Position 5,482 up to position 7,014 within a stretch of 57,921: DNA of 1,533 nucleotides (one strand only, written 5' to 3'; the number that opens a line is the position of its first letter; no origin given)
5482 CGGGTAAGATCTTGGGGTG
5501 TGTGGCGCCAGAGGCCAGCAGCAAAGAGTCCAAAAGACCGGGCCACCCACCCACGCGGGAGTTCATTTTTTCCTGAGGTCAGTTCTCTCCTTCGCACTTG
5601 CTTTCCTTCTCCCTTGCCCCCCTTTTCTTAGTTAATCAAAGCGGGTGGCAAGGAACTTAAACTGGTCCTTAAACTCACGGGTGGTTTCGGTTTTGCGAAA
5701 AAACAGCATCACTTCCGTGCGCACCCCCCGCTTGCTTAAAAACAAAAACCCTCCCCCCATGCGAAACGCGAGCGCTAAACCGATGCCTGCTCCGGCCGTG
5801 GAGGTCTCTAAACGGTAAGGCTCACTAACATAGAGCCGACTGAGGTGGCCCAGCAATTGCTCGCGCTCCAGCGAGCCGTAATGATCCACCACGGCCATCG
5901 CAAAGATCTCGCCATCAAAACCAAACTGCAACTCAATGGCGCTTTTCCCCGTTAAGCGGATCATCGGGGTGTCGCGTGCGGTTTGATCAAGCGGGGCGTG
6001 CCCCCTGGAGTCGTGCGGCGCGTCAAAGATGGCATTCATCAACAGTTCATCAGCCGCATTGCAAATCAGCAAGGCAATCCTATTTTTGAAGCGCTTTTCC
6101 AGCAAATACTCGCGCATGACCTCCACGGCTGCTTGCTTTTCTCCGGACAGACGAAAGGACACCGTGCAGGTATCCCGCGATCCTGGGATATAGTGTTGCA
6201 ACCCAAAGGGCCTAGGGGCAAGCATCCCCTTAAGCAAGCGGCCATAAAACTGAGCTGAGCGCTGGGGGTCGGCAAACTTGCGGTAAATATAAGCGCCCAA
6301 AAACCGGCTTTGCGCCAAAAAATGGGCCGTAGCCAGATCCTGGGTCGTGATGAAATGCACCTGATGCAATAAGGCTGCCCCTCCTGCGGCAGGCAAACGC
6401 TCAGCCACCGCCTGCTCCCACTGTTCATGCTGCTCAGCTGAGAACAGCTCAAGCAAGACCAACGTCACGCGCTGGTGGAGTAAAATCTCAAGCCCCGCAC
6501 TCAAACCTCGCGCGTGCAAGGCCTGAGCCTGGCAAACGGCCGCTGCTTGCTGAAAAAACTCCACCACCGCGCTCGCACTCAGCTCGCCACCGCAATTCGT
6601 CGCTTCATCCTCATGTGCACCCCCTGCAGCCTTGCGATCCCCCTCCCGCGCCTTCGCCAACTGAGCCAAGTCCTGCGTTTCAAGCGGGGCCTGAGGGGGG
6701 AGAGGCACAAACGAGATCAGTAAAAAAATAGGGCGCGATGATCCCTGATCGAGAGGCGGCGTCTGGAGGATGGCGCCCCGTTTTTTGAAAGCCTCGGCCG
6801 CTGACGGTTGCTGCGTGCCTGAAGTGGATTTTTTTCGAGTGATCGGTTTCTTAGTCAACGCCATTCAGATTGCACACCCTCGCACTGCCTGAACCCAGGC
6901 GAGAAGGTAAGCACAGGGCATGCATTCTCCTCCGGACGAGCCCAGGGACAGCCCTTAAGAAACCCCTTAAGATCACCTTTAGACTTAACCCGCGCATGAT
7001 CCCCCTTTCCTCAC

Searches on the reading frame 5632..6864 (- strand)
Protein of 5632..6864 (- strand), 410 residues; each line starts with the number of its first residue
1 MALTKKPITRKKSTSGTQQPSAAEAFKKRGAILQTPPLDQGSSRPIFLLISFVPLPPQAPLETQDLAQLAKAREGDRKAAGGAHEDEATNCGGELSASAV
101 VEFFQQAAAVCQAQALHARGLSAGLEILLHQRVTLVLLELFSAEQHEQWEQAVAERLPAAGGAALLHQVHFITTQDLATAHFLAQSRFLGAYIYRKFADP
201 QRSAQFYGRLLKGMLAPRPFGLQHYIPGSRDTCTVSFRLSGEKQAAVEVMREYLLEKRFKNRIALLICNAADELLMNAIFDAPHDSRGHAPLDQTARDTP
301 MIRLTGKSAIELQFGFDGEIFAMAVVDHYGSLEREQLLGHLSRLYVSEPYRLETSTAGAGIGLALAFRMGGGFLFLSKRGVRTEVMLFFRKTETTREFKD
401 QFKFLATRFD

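Call 36: search_protein_families(library=pfam, proteins=[window:5632-6864:-], max_evalue=0.0001)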
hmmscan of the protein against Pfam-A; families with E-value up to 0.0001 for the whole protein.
window:5632-6864:- (410 aa): 0 families

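Call 57: search_protein_families(library=pfam, proteins=[window:5632-6864:-], max_evalue=1)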
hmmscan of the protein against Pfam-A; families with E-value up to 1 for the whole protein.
window:5632-6864:- (410 aa): 1 family
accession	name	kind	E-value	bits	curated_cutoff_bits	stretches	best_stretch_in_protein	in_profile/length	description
PF20344.3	DUF6639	-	0.12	12.4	27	0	179-215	191-226/231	Family of unknown function (DUF6639)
